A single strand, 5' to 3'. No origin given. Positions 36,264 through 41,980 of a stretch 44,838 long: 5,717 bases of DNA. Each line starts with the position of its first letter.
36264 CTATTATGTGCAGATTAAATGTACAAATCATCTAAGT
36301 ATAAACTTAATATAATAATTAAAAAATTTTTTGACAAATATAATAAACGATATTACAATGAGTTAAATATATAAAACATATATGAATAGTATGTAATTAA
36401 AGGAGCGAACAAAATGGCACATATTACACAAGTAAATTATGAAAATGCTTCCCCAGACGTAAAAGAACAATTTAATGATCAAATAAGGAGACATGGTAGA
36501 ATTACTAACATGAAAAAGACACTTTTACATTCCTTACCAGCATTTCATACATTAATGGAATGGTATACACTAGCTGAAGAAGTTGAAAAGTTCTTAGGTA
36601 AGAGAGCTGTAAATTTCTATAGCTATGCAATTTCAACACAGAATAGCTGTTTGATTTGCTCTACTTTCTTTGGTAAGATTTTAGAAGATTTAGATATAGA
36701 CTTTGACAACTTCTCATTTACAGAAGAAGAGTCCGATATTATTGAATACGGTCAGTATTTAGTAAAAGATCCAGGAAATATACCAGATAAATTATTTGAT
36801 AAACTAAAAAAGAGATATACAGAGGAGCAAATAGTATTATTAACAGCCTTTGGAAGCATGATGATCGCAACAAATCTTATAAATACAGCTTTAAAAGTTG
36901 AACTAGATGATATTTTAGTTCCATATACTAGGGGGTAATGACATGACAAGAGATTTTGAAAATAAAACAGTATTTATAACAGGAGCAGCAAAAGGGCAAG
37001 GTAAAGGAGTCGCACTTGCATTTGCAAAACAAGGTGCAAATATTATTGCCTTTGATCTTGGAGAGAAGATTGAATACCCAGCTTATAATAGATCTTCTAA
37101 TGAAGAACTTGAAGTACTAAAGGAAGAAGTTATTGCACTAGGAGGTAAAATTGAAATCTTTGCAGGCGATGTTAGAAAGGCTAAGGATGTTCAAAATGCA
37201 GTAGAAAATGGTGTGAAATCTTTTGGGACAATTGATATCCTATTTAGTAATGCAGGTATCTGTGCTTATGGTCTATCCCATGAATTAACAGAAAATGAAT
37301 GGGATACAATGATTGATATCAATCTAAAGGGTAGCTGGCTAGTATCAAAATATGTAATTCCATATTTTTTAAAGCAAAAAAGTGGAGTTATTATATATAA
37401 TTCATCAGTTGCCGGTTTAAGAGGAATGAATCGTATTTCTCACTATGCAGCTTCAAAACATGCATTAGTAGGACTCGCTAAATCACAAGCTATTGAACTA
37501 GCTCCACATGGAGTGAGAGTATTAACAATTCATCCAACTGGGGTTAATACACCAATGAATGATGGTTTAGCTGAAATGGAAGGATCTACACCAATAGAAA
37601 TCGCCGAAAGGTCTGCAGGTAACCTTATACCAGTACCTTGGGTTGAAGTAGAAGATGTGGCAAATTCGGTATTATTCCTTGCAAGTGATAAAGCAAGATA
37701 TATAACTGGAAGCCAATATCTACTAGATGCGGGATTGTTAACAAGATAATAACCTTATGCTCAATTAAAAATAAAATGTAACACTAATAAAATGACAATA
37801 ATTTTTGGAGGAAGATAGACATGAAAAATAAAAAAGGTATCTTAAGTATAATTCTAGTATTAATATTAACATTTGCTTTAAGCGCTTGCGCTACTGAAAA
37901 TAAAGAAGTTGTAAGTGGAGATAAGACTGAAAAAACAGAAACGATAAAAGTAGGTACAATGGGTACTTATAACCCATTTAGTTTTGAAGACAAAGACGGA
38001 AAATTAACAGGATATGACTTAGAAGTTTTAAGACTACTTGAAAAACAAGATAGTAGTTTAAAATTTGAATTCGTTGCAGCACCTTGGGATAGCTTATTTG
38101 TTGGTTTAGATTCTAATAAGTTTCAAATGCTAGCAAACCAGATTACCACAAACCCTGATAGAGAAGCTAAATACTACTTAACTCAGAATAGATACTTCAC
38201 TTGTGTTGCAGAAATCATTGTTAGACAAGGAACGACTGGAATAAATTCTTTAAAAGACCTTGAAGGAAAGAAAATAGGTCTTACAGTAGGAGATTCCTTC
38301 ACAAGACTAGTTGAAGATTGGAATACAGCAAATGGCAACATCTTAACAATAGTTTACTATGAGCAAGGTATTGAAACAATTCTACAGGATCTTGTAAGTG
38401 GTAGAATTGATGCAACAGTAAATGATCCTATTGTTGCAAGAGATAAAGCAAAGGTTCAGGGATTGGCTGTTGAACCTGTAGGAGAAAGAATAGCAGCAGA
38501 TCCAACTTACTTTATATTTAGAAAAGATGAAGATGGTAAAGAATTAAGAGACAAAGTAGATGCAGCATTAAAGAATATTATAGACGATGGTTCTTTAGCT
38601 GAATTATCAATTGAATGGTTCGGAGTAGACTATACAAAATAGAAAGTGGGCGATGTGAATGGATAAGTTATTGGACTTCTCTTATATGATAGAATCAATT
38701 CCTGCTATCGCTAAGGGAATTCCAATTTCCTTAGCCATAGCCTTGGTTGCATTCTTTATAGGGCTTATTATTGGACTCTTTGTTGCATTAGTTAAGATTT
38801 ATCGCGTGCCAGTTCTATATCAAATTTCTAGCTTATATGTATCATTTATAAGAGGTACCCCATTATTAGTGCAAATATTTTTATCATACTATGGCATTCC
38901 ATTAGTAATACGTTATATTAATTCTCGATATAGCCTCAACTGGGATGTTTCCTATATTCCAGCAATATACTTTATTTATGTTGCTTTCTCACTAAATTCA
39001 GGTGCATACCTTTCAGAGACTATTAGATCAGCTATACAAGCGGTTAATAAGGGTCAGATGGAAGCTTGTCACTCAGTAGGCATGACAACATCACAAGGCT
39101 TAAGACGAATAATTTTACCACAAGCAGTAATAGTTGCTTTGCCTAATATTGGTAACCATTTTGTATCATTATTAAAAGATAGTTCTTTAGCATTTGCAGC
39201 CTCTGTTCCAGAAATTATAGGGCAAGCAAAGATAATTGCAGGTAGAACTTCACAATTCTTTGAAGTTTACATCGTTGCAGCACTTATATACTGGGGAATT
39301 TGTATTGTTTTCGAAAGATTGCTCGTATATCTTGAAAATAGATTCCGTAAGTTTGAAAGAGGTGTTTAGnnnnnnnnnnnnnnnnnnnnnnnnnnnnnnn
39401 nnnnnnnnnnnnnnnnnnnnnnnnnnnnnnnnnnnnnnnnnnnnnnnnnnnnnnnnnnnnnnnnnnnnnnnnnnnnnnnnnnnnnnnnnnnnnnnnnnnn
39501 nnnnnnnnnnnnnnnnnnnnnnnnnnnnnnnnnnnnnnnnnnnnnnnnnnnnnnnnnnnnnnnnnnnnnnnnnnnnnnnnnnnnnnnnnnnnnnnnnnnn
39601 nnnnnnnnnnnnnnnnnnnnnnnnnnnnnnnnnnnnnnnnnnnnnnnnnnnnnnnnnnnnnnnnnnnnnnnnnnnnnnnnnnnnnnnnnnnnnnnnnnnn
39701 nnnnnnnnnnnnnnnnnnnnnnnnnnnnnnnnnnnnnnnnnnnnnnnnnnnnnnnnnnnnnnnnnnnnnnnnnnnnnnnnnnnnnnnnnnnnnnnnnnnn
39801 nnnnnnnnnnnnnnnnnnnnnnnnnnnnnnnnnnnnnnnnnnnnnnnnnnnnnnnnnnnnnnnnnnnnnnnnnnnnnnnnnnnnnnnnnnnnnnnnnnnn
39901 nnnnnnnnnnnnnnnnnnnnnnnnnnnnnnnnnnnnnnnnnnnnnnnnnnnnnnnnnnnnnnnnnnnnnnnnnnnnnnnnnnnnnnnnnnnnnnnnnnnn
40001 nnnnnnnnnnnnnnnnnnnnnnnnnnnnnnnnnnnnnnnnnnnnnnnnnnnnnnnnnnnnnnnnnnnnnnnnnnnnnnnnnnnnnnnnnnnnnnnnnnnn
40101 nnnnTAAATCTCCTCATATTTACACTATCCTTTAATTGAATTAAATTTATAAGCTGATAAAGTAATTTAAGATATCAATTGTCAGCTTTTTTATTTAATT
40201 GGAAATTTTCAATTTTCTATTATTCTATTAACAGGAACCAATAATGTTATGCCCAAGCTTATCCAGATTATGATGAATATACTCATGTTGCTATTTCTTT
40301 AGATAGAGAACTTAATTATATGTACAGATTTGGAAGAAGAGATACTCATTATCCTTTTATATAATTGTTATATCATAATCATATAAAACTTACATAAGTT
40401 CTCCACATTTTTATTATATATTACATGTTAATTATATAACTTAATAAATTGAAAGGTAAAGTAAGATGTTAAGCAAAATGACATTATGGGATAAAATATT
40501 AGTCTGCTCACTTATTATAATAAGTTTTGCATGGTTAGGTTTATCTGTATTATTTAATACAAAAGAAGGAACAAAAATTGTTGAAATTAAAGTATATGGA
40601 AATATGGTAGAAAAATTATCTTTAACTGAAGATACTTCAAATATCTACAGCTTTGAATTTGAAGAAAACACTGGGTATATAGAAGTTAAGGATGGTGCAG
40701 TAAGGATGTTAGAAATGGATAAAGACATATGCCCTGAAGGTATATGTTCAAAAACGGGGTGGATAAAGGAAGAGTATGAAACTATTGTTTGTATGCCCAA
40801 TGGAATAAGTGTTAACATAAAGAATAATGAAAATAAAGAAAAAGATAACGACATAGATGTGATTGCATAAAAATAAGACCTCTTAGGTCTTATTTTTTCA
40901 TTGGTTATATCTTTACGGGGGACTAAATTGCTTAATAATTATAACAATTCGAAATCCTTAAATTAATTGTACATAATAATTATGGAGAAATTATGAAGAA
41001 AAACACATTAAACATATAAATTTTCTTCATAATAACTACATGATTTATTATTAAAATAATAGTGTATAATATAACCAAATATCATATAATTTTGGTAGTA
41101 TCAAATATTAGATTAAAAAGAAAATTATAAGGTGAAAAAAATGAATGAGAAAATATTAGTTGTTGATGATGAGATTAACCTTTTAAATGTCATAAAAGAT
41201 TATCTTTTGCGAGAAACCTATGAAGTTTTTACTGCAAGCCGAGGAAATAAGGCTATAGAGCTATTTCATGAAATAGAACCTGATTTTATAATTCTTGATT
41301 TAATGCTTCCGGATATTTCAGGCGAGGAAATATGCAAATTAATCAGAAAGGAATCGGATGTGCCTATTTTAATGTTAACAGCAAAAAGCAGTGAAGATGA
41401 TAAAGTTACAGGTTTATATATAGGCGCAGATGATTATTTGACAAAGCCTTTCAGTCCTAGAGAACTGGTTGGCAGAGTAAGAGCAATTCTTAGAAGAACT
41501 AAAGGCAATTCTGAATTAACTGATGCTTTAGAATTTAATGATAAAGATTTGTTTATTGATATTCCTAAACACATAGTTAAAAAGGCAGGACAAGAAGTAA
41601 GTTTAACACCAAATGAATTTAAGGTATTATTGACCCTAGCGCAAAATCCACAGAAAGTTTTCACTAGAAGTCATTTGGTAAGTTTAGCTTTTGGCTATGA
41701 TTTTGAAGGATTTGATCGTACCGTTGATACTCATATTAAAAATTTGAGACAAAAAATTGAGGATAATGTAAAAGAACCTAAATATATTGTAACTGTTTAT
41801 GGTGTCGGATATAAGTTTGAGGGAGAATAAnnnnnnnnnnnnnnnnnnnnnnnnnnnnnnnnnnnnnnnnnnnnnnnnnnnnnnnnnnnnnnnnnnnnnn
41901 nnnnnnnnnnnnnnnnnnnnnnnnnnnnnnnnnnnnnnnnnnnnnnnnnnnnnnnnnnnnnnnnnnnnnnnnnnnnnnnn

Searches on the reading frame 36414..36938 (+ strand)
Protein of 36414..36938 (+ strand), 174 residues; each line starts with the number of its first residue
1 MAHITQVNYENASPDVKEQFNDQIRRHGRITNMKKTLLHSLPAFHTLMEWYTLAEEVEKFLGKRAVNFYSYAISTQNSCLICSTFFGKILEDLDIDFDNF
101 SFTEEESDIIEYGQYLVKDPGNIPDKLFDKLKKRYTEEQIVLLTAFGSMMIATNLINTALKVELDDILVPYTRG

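Call 7: search_protein_families(library=pfam, proteins=[window:36414-36938:+])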
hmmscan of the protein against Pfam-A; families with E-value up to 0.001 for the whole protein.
window:36414-36938:+ (174 aa): 0 families

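Call 35: find_related_loci(query=window:36414-36938:+, collection=genome_contigs, flank=10000)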
Query window:36414-36938:+ (174 aa) in genome_contigs; peptide patterns used: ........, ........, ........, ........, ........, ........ (x = any residue, [..] = any of these).
490 stretches matched a pattern; 47 encode a relative of the query (tblastn E <= 1e-3); 47 distinct loci.
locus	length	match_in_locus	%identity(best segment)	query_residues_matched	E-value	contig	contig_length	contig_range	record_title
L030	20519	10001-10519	98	1-173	3e-116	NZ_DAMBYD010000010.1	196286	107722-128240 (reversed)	MAG: Aminipila sp. isolate CTOTU49424 NODE_25_length_196286_cov_6.467031, whole genome shotgun sequence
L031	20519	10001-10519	97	1-173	1e-113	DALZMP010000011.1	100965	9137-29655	MAG TPA_asm: Sedimentibacter sp. isolate CTOTU47533 NODE_42_length_100965_cov_10.422535, whole genome shotgun sequence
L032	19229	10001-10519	86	1-173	2e-102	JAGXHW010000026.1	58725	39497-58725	MAG: Clostridiaceae bacterium isolate LH_M71 k141_1207800, whole genome shotgun sequence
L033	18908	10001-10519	77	1-173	2e-81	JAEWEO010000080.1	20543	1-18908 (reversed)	MAG: Bacillota bacterium isolate OH_PBlB_147 k127_715678, whole genome shotgun sequence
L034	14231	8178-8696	68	1-173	2e-80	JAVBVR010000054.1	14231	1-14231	MAG: Anaerovoracaceae bacterium isolate ZNE14_Bin14 all_Scaff012523, whole genome shotgun sequence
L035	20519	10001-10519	65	1-173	2e-77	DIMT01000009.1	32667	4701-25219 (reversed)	MAG TPA_asm: Firmicutes bacterium UBA5559 UBA5559_contig_3007, whole genome shotgun sequence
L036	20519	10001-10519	64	1-173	3e-76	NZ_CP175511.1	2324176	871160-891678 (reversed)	Brochothrix campestris strain DSM 4712 chromosome, complete genome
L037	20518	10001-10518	73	1-173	6e-69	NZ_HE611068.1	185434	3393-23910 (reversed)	Kurthia senegalensis strain JC8E, whole genome shotgun sequence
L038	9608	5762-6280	55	1-173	3e-61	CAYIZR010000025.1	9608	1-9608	MAG TPA_asm: uncultured Christensenella sp. isolate ERP122455_co1_199 genome assembly, contig: NODE_2091_length_9608_cov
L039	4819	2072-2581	56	1-171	8e-60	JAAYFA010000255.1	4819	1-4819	MAG: Clostridiales bacterium isolate AS07pgkLD_232 122372_AS07, whole genome shotgun sequence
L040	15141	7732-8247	53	1-172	1e-59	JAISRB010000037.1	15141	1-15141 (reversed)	MAG: Clostridiales bacterium isolate Kf353_bin35 k119_2751073, whole genome shotgun sequence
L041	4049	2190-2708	54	1-173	1e-58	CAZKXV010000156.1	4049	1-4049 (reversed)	MAG TPA_asm: uncultured Clostridia bacterium isolate binchicken_co47_179 genome assembly, contig: NODE_18912_length_4049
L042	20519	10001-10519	54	1-173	1e-58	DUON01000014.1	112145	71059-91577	MAG TPA_asm: Clostridiales bacterium isolate AS08sgBPME_178 187183_AS08, whole genome shotgun sequence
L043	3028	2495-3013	53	1-173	5e-59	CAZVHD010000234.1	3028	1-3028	MAG TPA_asm: uncultured Christensenella sp. isolate SRP252850_co1_273 genome assembly, contig: NODE_59750_length_3028_co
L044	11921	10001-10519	51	1-173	3e-58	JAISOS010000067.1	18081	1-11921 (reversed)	MAG: Clostridiales bacterium isolate Iy174_bin51 k119_2343752, whole genome shotgun sequence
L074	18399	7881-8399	53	1-173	1e-54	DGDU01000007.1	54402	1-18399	MAG TPA_asm: Christensenella sp. UBA3944 UBA3944_contig_10618, whole genome shotgun sequence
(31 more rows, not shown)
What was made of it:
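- Its closest homologues outside the clade are in other Clostridia MAGs (call 35).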

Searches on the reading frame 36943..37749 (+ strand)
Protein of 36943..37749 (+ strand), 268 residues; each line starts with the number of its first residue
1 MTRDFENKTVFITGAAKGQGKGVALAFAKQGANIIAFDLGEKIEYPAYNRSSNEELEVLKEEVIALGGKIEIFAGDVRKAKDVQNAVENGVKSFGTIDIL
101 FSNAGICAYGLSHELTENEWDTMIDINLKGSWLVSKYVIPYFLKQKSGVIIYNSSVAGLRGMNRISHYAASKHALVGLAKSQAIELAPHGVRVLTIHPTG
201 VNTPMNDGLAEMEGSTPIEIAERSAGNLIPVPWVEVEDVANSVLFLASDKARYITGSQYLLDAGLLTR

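Call 7: search_protein_families(library=pfam, proteins=[window:36943-37749:+])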
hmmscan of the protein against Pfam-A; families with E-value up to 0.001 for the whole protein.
window:36943-37749:+ (268 aa): 4 families
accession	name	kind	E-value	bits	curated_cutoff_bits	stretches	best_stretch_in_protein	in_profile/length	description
PF13561.12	adh_short_C2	-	2.1e-51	175.2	27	1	14-265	1-235/236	Enoyl-(Acyl carrier protein) reductase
PF00106.31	adh_short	-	2.3e-49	168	26.6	1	8-212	1-193/195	short chain dehydrogenase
PF08659.16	KR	-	1.7e-14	54.6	22.6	1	9-182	2-163/180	KR domain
PF23441.1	SDR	-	0.0001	22.2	27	0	131-264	126-254/258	SDR-like rossmann domain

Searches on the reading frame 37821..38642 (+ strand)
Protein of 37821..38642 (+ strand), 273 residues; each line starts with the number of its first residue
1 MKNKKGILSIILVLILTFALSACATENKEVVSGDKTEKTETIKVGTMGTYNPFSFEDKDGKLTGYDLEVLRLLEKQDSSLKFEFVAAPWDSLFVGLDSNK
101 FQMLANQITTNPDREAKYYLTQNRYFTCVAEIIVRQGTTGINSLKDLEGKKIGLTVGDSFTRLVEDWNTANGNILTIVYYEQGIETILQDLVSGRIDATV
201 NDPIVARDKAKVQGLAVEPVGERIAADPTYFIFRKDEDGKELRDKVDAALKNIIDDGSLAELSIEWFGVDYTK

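Call 7: search_protein_families(library=pfam, proteins=[window:37821-38642:+])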
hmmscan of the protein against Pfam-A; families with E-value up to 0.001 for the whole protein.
window:37821-38642:+ (273 aa): 2 families
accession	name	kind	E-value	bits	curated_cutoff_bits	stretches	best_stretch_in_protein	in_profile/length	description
PF00497.25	SBP_bac_3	-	1.1e-30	106.5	26.4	1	42-268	1-131/132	Bacterial extracellular solute-binding proteins, family 3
PF09084.16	NMT1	-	1.2e-05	25.8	20.5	1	132-200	77-145/216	NMT1/THI5 like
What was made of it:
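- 36414..40107 (+): Operon of a CMD-like protein, an SDR and an amino-acid ABC transporter (SBP_bac_3, permease, ATPase). It is not mobile DNA. Pfam (call 7).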

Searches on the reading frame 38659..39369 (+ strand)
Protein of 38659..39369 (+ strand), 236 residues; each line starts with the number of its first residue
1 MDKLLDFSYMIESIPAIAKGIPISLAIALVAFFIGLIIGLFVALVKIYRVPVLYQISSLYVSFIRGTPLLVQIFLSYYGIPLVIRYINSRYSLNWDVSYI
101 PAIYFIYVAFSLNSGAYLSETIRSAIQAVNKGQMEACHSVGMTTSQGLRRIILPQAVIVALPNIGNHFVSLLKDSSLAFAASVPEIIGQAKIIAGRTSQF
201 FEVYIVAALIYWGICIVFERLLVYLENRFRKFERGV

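Call 7: search_protein_families(library=pfam, proteins=[window:38659-39369:+])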
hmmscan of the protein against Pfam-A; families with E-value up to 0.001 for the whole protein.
window:38659-39369:+ (236 aa): 1 family
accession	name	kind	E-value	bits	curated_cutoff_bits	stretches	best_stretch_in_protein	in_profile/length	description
PF00528.27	BPD_transp_1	-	1e-21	77.9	26.4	1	35-231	1-184/184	Binding-protein-dependent transport system inner membrane component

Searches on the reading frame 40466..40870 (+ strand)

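Call 7: search_protein_families(library=pfam, proteins=[window:40466-40870:+])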
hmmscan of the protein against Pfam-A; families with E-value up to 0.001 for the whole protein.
window:40466-40870:+ (134 aa): 1 family
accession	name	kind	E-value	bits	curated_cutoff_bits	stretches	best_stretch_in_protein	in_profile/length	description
PF07009.16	NusG_II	-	7.6e-26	90.8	29.6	1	13-121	2-106/107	NusG domain II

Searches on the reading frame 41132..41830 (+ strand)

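Call 7: search_protein_families(library=pfam, proteins=[window:41132-41830:+])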
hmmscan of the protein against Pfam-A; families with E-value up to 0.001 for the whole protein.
window:41132-41830:+ (232 aa): 2 families
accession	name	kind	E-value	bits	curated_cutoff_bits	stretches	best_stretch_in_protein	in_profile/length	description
PF00072.30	Response_reg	-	6.1e-29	100.9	30.2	1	8-116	1-110/111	Response regulator receiver domain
PF00486.34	Trans_reg_C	-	2.9e-27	95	26.2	1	153-229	1-77/77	Transcriptional regulatory protein, C terminal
